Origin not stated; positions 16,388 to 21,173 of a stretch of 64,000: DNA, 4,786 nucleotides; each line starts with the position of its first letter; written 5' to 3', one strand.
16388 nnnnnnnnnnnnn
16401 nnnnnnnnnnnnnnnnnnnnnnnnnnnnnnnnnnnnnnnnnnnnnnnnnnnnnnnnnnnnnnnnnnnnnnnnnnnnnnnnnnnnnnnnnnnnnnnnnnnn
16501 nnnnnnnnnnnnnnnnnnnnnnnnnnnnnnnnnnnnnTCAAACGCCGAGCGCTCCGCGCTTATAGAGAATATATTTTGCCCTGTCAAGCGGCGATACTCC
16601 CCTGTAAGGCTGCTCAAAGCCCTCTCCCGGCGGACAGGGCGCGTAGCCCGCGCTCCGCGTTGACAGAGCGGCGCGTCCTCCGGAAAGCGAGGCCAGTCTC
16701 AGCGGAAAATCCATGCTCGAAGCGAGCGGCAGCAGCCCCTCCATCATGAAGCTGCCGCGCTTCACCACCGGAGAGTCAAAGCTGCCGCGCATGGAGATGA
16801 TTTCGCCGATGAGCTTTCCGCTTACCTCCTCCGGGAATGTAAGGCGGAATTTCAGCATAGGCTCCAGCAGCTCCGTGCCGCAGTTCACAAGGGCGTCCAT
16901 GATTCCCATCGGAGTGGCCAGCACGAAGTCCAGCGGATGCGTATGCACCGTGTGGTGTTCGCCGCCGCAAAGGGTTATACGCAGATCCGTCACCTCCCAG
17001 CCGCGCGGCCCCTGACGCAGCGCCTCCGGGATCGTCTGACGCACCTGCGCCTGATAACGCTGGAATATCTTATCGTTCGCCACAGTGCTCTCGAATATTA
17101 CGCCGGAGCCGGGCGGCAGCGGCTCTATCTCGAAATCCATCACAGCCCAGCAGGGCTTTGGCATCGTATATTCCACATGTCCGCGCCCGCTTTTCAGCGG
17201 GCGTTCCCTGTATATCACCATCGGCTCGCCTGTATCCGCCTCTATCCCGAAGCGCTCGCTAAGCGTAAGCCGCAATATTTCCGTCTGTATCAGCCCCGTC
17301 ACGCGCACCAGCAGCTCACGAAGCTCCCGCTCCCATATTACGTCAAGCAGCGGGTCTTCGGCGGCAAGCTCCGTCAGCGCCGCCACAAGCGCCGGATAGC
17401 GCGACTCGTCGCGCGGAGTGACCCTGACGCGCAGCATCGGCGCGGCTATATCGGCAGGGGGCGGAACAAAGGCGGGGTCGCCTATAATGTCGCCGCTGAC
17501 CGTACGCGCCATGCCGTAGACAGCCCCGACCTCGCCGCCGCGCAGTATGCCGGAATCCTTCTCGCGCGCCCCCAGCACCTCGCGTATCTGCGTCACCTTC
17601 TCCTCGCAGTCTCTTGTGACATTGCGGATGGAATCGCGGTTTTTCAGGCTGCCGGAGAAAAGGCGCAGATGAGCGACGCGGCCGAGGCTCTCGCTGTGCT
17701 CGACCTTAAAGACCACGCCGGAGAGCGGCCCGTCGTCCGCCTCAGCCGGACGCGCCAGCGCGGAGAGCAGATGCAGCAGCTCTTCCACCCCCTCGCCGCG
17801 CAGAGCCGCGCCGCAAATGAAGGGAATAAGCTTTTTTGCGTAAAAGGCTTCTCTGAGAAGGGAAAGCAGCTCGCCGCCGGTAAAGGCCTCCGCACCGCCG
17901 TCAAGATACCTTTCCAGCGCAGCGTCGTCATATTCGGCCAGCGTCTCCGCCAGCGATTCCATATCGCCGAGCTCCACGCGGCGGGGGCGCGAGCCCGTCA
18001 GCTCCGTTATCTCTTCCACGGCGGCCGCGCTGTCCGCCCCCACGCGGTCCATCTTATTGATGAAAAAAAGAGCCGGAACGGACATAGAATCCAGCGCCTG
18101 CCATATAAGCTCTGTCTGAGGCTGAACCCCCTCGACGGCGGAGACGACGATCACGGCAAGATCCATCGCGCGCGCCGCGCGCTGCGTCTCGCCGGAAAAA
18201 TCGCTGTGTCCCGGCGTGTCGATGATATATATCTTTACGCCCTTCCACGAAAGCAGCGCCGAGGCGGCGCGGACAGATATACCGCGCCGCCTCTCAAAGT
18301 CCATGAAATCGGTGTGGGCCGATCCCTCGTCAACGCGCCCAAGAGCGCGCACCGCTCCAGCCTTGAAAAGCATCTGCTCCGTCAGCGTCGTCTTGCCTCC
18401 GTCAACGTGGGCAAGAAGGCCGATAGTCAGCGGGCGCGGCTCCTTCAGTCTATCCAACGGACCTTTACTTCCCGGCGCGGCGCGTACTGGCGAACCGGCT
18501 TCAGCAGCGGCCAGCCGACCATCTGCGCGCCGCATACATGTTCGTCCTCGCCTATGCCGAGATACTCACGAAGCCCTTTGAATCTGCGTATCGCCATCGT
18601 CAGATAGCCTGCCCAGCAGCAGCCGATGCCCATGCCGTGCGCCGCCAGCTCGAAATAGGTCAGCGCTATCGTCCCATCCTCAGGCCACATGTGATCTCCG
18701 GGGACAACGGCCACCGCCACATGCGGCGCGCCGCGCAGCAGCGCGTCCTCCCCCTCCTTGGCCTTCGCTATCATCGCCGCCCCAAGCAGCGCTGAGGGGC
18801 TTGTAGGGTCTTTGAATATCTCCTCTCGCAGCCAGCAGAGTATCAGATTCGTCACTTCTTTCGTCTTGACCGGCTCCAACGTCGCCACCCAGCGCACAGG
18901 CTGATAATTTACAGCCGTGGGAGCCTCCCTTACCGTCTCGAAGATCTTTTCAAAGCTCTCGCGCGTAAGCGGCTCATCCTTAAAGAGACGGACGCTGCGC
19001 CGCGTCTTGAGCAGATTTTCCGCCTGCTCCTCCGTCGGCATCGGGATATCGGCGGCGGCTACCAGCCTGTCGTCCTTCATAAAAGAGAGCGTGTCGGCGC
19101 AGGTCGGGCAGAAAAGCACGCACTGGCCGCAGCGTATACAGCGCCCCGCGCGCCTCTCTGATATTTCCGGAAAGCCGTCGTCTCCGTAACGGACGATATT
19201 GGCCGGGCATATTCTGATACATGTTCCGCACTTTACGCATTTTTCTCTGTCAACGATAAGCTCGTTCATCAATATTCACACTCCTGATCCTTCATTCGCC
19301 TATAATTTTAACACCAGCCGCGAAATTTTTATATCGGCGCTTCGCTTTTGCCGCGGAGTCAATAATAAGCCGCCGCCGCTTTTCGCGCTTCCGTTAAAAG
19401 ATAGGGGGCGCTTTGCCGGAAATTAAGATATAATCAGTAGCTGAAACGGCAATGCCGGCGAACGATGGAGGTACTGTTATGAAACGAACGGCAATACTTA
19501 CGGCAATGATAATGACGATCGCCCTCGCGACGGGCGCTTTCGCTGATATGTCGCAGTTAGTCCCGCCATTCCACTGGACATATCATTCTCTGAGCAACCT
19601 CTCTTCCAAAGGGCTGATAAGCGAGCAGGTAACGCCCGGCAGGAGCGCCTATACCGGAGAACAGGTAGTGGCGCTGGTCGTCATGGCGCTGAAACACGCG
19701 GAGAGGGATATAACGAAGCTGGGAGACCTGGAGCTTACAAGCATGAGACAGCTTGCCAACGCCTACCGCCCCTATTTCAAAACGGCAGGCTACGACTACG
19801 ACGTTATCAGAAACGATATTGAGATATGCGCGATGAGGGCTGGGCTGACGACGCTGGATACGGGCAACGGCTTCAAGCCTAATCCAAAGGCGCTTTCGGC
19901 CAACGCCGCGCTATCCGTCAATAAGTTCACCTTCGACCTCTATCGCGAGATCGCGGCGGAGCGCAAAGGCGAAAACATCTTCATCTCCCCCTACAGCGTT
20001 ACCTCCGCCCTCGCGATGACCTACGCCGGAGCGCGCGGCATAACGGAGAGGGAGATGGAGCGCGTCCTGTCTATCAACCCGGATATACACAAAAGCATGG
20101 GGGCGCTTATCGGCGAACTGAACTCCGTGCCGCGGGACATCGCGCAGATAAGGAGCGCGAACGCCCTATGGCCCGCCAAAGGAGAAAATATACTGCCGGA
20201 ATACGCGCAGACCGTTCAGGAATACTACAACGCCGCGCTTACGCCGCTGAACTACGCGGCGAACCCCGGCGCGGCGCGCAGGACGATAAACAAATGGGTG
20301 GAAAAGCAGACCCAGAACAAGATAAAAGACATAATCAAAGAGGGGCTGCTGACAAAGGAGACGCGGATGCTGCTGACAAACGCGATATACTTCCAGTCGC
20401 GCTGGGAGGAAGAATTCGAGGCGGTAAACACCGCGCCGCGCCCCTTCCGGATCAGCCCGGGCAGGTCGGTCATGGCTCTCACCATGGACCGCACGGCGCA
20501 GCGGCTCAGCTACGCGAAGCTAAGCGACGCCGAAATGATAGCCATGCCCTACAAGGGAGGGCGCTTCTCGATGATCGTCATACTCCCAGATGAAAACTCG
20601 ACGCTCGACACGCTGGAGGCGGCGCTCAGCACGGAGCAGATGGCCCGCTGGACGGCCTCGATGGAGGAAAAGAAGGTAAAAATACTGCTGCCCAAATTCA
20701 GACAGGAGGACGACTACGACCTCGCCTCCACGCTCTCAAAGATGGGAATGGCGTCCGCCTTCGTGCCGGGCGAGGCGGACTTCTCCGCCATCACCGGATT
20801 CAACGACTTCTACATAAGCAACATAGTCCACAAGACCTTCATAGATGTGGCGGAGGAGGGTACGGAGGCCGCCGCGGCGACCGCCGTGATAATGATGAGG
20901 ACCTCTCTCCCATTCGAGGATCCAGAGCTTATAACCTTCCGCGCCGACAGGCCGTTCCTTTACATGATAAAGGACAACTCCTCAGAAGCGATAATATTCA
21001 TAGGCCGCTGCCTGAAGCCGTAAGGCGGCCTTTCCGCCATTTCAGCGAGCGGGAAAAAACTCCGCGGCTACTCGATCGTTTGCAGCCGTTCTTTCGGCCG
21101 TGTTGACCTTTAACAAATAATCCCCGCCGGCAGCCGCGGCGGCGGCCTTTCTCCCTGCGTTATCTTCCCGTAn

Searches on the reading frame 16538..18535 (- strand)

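Call 40: search_protein_families(library=pfam, proteins=[window:16538-18535:-])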
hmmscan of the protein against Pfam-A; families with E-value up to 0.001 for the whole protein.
window:16538-18535:- (665 aa): 6 families
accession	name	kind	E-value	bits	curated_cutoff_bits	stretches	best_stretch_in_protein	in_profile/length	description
PF00009.33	GTP_EFTU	-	1.3e-50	172.1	26.5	1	37-259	5-184/188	Elongation factor Tu GTP binding domain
PF03764.24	EFG_IV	-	8.4e-19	68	24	1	438-551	1-119/121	Elongation factor G, domain IV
PF00679.30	EFG_C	-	4.7e-15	55.8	27.9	1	555-636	1-83/89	Elongation factor G C-terminus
PF22042.2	EF-G_D2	-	3.4e-08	33.9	27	1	270-349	1-79/84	Elongation factor G domain 2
PF14492.12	EFG_III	-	6.2e-08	33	27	1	364-436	2-74/75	Elongation Factor G, domain III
PF01926.29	MMR_HSR1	-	0.00098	19.7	21.9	0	94-161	40-113/113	50S ribosome-binding GTPase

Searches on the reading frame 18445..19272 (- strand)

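Call 10: search_protein_families(library=ncbifam, proteins=[window:18445-19272:-])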
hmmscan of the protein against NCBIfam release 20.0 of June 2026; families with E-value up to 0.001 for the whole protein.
window:18445-19272:- (275 aa): 42 families (the best 25 are shown)
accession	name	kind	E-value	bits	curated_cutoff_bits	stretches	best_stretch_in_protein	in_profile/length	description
NF006221.0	PRK08348.1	subfamily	1.4e-10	41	124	1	4-75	38-104/136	NADH-plastoquinone oxidoreductase subunit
NF003768.0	PRK05365.1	equivalog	3.5e-08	33.2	152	1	80-131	10-61/200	malonic semialdehyde reductase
NF040864.1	HgcB_ferredoxin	equivalog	4.2e-08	32.9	99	1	4-59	8-60/93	mercury methylation ferredoxin HgcB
NF004541.0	PRK05888.2-2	equivalog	1.1e-07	31.9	217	1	9-60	60-111/168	NADH-quinone oxidoreductase subunit NuoI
TIGR00402.1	napF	equivalog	1.2e-07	31.8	102.2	1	11-59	36-83/149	ferredoxin-type protein NapF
NF058577.1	FdxA_fam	equivalog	1.2e-07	31.8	65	1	10-59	7-52/52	4Fe-4S ferredoxin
NF009053.0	PRK12387.1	subfamily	2.2e-07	30.8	204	1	9-63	37-93/180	formate hydrogenlyase complex iron-sulfur subunit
NF038196.1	ferrodoxin_EFR1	subfamily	3.6e-07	30.5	75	1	5-59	180-228/242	EFR1 family ferrodoxin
TIGR04395.1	cutC_activ_rSAM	equivalog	3.7e-07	29.7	360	1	4-69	48-110/309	choline TMA-lyase-activating enzyme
NF043069.1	T4HPD_activ_SAM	equivalog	4.3e-07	29.6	425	1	3-61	44-98/299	trans-4-hydroxy-L-proline dehydratase activase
NF006076.0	PRK08222.1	equivalog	4.7e-07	29.8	270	1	8-68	36-98/181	hydrogenase 4 subunit H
NF042909.1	FMH_DH_FwdF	exception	4.7e-07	29.2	375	1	5-58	220-272/336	tungsten-dependent formylmethanofuran dehydrogenase subunit FwdF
TIGR02476.1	BluB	equivalog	1.1e-06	28.2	150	1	82-142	7-67/205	5,6-dimethylbenzimidazole synthase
NF040770.1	hetero_SS_HdrA2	exception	1.2e-06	27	1100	1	6-80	573-643/777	CoB-CoM heterodisulfide reductase HdrA2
TIGR03553.1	F420_FbiB_CTERM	equivalog_domain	1.3e-06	28.4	249.55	1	88-255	3-175/194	F420 biosynthesis protein FbiB, C-terminal domain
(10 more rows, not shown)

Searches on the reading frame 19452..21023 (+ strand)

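Call 40: search_protein_families(library=pfam, proteins=[window:19452-21023:+])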
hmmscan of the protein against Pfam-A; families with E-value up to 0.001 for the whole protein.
window:19452-21023:+ (523 aa): 1 family
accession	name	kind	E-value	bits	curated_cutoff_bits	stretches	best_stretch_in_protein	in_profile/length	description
PF00079.25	Serpin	-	3.8e-113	378.9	27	1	156-523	3-370/370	Serpin (serine protease inhibitor)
